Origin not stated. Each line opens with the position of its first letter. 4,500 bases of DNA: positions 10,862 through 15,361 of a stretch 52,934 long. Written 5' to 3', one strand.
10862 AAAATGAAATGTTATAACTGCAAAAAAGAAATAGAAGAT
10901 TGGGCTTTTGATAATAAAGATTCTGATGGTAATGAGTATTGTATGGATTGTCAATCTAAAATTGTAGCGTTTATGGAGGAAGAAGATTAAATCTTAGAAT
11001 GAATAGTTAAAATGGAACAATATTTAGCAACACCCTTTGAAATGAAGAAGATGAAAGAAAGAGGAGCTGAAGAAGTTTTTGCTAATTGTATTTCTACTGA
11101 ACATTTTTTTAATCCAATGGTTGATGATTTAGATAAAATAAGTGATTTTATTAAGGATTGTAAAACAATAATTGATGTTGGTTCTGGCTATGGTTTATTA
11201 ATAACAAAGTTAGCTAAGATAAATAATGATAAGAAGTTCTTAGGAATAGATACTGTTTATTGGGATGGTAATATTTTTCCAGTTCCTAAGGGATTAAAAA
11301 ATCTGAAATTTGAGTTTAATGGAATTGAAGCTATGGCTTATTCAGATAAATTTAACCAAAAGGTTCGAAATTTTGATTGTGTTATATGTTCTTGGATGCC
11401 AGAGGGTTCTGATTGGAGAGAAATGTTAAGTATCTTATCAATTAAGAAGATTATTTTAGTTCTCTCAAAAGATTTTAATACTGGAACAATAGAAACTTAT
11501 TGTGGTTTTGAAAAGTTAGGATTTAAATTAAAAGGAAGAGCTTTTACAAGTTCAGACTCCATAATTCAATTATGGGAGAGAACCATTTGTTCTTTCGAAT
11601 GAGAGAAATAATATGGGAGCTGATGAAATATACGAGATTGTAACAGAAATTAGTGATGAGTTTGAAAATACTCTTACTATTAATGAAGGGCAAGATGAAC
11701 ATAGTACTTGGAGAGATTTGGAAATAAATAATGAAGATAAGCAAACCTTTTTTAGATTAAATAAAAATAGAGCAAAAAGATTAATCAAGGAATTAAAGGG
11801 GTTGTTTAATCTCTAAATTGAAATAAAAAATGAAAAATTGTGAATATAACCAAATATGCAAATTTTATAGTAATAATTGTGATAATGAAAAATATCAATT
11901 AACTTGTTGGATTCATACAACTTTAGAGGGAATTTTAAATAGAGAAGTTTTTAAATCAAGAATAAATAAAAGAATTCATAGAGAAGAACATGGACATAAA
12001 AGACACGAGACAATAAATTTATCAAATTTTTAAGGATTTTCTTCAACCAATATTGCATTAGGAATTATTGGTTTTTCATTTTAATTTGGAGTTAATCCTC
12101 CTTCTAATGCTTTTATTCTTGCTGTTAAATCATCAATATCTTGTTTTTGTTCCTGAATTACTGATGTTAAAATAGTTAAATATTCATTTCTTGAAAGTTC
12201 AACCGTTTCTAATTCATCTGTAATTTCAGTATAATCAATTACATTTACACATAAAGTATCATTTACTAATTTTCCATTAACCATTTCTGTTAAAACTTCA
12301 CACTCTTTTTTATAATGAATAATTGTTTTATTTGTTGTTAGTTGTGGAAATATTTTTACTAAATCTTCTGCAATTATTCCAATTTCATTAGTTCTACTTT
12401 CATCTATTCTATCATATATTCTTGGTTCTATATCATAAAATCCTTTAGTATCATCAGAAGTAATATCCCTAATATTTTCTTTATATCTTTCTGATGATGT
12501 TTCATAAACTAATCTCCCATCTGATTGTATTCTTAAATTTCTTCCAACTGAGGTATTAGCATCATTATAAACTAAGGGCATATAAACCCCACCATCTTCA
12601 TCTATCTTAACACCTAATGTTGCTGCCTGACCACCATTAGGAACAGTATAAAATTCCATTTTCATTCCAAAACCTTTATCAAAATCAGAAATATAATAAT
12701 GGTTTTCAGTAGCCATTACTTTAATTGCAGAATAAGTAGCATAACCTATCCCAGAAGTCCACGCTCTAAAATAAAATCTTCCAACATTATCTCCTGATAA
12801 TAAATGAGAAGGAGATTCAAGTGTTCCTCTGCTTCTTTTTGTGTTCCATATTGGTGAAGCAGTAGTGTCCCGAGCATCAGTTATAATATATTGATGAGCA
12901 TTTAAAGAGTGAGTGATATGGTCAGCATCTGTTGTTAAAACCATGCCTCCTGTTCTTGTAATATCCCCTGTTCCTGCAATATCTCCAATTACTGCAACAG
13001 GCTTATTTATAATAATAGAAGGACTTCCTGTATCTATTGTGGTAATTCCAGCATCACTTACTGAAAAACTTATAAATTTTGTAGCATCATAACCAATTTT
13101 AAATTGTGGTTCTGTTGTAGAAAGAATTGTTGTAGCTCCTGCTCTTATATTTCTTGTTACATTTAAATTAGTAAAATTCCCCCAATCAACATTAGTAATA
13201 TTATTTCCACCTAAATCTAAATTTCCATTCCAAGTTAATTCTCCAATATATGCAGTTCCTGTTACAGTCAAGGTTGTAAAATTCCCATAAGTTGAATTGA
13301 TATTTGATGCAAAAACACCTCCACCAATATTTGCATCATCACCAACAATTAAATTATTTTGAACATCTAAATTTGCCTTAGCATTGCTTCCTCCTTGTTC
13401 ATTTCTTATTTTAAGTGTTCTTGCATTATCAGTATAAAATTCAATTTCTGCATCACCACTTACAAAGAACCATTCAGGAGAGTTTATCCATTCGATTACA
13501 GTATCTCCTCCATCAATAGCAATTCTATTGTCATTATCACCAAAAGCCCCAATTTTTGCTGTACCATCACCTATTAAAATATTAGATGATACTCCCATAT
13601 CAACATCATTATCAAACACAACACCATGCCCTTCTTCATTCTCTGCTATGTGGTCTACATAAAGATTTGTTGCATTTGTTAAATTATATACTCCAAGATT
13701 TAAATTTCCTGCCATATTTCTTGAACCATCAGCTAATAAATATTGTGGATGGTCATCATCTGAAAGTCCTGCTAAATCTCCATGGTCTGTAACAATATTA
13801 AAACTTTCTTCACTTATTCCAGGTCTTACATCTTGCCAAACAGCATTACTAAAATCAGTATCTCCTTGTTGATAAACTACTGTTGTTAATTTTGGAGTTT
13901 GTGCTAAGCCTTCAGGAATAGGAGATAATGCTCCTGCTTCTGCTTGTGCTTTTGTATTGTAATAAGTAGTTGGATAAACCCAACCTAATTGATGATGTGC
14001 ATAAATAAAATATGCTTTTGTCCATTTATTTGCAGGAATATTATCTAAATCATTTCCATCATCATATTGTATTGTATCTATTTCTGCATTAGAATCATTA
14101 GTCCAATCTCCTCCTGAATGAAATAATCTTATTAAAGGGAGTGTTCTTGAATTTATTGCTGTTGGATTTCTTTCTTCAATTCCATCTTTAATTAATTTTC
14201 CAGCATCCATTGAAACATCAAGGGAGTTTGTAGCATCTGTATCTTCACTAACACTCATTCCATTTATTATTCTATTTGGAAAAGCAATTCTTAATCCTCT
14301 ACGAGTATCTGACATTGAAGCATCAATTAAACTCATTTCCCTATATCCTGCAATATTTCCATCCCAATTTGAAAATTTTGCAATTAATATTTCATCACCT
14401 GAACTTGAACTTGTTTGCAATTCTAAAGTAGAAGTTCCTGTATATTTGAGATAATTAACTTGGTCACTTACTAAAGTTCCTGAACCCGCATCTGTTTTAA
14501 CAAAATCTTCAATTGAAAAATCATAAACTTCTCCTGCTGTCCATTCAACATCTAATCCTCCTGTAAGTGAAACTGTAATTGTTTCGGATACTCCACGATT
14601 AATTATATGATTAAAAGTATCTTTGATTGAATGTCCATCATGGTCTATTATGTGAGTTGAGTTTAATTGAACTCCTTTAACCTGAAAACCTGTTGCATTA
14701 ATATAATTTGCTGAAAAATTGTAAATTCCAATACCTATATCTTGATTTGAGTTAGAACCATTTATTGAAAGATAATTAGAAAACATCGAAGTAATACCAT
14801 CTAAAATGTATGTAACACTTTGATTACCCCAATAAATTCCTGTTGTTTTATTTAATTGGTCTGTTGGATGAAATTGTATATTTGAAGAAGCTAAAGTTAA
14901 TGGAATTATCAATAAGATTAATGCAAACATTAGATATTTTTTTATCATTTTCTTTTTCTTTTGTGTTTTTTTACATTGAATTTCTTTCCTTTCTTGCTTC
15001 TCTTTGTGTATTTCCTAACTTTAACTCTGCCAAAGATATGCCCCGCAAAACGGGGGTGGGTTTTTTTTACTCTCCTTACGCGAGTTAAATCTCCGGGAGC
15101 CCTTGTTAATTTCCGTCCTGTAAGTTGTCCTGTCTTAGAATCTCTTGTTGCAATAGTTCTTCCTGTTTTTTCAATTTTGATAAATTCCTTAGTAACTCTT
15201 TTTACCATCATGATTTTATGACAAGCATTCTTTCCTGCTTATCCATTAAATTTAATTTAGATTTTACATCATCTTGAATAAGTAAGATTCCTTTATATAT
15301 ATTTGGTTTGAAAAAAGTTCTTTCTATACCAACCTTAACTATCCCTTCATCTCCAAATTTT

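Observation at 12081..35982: Candidate undescribed system: 24-kb co-directional surface/envelope module with built-in processing enzymes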

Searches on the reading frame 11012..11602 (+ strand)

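Call 62: search_protein_families(library=pfam, max_evalue=0.01, proteins=[window:11012-11602:+])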
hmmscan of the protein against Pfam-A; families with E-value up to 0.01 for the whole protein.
window:11012-11602:+ (196 aa): 2 families
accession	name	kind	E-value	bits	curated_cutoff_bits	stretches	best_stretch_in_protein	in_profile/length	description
PF13847.12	Methyltransf_31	-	5.4e-06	26.6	27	1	48-80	2-35/145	Methyltransferase domain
PF02390.23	Methyltransf_4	-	0.0011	18.9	24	1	51-81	3-33/173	Putative methyltransferase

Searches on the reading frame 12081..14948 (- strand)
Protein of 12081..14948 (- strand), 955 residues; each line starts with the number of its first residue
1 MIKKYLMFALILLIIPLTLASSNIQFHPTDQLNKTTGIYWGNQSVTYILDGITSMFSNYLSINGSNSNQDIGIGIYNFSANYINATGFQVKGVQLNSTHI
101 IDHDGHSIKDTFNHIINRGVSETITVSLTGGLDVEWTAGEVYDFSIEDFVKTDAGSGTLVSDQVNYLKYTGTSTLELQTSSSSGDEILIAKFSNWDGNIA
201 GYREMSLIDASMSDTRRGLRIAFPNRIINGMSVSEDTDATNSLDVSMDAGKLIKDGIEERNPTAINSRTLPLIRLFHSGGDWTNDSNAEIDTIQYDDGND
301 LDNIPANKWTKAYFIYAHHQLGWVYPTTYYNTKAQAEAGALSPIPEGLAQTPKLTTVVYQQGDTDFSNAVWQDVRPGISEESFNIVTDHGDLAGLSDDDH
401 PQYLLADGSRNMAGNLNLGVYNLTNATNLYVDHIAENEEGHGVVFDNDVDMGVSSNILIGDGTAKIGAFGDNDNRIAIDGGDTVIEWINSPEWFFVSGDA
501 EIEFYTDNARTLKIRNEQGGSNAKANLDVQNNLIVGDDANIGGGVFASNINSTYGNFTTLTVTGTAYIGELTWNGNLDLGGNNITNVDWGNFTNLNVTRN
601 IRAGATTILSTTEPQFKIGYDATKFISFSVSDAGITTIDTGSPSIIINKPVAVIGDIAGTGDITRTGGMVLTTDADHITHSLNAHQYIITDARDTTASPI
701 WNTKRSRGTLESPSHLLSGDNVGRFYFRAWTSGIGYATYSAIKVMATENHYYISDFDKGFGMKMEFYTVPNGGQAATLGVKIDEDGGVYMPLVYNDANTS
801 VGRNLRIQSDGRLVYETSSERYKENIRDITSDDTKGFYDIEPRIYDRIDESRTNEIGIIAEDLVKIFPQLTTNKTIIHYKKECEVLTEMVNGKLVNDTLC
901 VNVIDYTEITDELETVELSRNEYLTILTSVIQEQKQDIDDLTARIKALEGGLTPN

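Call 6: search_protein_families(library=pfam, max_evalue=0.01, proteins=[window:12081-14948:-])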
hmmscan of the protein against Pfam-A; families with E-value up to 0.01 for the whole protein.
window:12081-14948:- (955 aa): 1 family
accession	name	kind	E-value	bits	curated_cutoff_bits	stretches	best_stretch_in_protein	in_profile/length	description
PF13884.11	Peptidase_S74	-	8e-08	32.9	22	1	818-870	1-56/58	Chaperone of endosialidase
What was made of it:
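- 12081..14948 (-): 955-aa fibre-like protein with an N-terminal signal/anchor and a C-terminal Peptidase_S74 intramolecular-chaperone domain (motif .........). Call 6.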

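Call 7: search_protein_families(library=phrogs, max_evalue=0.01, proteins=[window:12081-14948:-])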
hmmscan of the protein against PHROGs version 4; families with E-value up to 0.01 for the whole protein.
window:12081-14948:- (955 aa): 1 family
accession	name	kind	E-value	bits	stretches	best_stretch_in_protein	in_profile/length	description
phrog_5413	-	tail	0.0069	16.6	0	810-949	197-327/334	minor tail protein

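Call 42: search_dna_similar(query=window:12081-14948:-, collection=phages, mode=protein, max_evalue=0.001, max_rows=15)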
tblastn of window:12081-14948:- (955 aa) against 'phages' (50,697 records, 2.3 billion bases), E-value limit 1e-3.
Records with a match: 13; places in all: 13; records where one place covers at least 80% of the query: 0.
Best place of each record, by identity: <60% 13.
By first word of the organism name: Streptomyces 7; uncultured 2; Bacillus 2; Synechococcus 2.
By host as written in the record: Streptomyces xanthochromogenes NRRL B-5410 4; - 2; Bacillus cohnii 2; Streptomyces xanthochromogenes B-5410 2; Synechococcus sp. KSHK05 2; Streptomyces lividans JI 1326 1.
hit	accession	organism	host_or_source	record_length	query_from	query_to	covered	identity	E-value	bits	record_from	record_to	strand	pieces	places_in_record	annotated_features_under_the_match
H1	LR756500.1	uncultured phage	metagenomic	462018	214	426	22%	30.8%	1e-10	72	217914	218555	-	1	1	record has no annotation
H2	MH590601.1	Streptomyces phage Haizum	Streptomyces xanthochromogenes NRRL ...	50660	793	953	17%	31.5%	2e-7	61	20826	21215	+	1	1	24: minor tail protein | 25: hypothetical protein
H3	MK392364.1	Streptomyces phage Nishikigoi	Streptomyces xanthochromogenes NRRL ...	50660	793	953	17%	31.5%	2e-7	61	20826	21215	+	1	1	24: minor tail protein | 25: hypothetical protein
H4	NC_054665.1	Streptomyces phage Tefunt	Streptomyces xanthochromogenes NRRL ...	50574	793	953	17%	31.5%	3e-7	61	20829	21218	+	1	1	tail protein | hypothetical protein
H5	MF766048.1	Streptomyces phage Tefunt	Streptomyces xanthochromogenes NRRL ...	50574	793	953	17%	31.5%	3e-7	61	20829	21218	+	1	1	minor tail protein | hypothetical protein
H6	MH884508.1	Bacillus phage vB_BcoS-136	Bacillus cohnii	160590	788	952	17%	30.8%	2e-4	52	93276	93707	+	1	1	none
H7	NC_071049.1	Bacillus phage vB_BcoS-136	Bacillus cohnii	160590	788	952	17%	30.8%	2e-4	52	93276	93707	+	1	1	none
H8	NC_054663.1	Streptomyces phage Diane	Streptomyces xanthochromogenes B-5410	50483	793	953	17%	31.0%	8e-7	59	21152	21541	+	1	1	tail protein | hypothetical protein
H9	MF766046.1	Streptomyces phage Diane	Streptomyces xanthochromogenes B-5410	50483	793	953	17%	31.0%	8e-7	59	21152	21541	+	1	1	minor tail protein | hypothetical protein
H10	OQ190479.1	Streptomyces phage Triumph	Streptomyces lividans JI 1326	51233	773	953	19%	27.2%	1e-4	52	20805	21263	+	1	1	26: minor tail protein | 27: membrane protein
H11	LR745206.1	uncultured phage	metagenomic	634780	286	429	15%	31.1%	8e-8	63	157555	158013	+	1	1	record has no annotation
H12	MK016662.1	Synechococcus phage S-B28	Synechococcus sp. KSHK05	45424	760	890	14%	29.9%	1e-4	52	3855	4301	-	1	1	hypothetical protein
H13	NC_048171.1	Synechococcus phage S-B28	Synechococcus sp. KSHK05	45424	760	890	14%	29.9%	1e-4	52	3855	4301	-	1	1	tail fiber protein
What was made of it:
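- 12081..14948 (-): Call 42 (C-terminus 27-32% identical to phage minor tail and tail fibre proteins; residues 214-429 match uncultured jumbo phage records, E 1e-10).
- The fibre is phage-type, with an S74 domain (calls 6, 42).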

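Call 76: search_protein_families(library=ncbifam, max_evalue=0.01, proteins=[window:12081-14948:-])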
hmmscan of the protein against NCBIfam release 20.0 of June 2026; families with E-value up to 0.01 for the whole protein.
window:12081-14948:- (955 aa): 0 families

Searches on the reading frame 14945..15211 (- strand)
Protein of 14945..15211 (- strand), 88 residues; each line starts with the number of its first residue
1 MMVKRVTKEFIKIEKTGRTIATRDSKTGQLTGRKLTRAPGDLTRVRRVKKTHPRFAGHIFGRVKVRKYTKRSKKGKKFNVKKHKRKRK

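Call 99: search_protein_families(library=pfam, max_evalue=0.1, proteins=[window:14945-15211:-])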
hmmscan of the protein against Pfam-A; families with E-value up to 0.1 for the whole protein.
window:14945-15211:- (88 aa): 0 families

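Call 107: search_protein_families(library=phrogs, max_evalue=0.05, proteins=[window:14945-15211:-])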
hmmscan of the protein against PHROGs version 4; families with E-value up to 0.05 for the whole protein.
window:14945-15211:- (88 aa): 0 families
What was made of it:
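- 14945..16366 (-): 84-aa 2-TM protein; 227-aa type I membrane protein with a cytoplasmic Cys/His tail; 74-aa (pI 10.1) and 88-aa (pI 12.0) basic proteins. No family hits (calls 99, 107).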
